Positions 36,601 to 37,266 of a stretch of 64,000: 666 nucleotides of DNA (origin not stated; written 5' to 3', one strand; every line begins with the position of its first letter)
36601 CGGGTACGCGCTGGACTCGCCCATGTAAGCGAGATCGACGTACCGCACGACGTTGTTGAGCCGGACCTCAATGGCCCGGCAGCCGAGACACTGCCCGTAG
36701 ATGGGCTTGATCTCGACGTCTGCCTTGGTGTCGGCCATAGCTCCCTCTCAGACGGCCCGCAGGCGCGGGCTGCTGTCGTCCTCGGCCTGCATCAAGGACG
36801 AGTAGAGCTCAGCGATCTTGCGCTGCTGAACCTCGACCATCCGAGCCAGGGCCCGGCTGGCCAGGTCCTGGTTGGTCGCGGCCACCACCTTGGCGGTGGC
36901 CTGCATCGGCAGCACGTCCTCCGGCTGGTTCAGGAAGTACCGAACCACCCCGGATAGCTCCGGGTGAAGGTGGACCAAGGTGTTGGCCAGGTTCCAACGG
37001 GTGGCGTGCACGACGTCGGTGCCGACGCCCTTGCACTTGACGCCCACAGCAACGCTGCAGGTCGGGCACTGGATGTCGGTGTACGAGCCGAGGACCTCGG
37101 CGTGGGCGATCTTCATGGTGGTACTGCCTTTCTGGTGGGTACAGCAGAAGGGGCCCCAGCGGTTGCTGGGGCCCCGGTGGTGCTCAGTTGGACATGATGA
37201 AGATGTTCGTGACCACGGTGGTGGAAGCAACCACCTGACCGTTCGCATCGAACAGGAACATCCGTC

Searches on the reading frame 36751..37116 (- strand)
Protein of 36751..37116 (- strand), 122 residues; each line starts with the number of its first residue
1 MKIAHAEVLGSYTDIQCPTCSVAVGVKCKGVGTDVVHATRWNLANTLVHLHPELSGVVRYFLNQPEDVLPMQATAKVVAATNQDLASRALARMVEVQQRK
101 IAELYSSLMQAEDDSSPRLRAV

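Call 98: search_protein_families(library=pfam, max_evalue=0.01, proteins=[window:36751-37116:-])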
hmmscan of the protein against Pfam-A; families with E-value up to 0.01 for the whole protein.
window:36751-37116:- (122 aa): 1 family
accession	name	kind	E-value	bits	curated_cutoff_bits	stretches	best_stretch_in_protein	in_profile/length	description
PF24623.2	Phage_zn_bind_8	-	2.5e-05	24.3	24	1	15-49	12-50/57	Putative DNA-binding phage zinc finger domain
